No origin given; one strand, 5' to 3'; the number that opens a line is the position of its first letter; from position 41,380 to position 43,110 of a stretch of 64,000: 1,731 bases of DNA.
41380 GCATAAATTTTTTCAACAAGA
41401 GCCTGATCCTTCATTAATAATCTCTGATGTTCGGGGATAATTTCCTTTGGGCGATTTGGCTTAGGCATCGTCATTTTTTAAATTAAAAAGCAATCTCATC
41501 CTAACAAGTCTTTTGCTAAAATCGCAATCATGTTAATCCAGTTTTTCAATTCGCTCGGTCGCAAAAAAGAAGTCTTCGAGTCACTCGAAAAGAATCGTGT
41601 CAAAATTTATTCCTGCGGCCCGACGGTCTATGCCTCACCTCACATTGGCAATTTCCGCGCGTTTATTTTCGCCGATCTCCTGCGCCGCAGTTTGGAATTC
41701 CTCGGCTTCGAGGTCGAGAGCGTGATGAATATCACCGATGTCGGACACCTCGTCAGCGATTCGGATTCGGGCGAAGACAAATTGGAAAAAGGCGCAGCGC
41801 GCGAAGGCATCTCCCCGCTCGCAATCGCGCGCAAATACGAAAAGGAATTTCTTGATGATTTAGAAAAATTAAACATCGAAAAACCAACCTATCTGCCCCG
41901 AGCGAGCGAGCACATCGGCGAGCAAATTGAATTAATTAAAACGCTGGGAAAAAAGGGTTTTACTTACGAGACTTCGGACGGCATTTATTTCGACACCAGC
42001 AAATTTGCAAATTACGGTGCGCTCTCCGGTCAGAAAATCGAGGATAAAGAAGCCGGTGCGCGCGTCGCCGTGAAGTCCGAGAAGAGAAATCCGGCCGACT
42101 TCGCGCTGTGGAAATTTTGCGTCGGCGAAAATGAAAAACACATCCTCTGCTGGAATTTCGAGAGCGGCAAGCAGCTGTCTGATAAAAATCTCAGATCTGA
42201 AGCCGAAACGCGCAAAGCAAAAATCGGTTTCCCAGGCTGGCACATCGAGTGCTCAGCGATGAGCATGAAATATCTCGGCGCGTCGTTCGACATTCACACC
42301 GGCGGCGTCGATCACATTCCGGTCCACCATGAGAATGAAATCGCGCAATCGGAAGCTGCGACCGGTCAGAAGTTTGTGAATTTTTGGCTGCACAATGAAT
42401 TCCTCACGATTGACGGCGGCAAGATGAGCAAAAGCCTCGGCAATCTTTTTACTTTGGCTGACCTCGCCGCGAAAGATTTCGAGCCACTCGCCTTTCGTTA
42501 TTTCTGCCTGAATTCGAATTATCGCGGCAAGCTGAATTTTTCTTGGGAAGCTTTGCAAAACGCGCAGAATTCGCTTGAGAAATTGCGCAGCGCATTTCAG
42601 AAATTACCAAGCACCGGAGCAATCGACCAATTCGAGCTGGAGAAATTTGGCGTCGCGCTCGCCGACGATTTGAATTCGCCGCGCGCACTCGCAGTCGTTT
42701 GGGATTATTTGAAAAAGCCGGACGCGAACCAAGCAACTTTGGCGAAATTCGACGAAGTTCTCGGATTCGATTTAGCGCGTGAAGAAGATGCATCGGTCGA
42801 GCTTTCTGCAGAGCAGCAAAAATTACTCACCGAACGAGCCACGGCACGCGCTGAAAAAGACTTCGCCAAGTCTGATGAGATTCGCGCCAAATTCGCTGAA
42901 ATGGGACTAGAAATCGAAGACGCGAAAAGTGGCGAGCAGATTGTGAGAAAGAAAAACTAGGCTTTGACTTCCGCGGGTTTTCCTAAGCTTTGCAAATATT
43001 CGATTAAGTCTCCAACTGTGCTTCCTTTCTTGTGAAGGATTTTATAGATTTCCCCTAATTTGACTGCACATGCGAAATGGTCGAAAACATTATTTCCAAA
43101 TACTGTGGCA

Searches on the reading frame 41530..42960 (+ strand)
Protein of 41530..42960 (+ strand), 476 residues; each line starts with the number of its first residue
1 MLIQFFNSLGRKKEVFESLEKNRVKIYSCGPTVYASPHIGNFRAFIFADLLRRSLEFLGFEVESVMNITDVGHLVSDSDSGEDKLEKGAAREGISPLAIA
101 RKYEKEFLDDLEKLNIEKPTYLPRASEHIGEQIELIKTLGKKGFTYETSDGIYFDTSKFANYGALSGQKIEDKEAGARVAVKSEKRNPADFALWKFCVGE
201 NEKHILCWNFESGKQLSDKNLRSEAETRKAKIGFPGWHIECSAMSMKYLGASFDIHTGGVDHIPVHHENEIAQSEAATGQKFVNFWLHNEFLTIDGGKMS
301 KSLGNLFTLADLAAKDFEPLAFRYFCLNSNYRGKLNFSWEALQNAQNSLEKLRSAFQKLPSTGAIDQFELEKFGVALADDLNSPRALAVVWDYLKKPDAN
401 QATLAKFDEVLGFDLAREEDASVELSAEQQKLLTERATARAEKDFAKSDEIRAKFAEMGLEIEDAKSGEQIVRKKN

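Call 52: search_protein_families(library=pfam, proteins=[window:41530-42960:+], max_evalue=0.00001)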
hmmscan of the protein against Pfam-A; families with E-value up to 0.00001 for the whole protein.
window:41530-42960:+ (476 aa): 4 families
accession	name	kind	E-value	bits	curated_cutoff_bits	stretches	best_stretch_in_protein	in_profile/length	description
PF01406.26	tRNA-synt_1e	-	1e-91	307.9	27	2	16-201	2-178/301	tRNA synthetases class I (C) catalytic domain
PF09334.17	tRNA-synt_1g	-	2.2e-15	56.8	20.1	2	34-158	11-126/391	tRNA synthetases class I (M)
PF01921.24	tRNA-synt_1f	-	1.4e-08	34.5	27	0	250-357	232-340/360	tRNA synthetases class I (K)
PF23493.1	CysS_C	-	1.4e-06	28.7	23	1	424-468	3-47/51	Cysteinyl-tRNA ligase anticodon binding domain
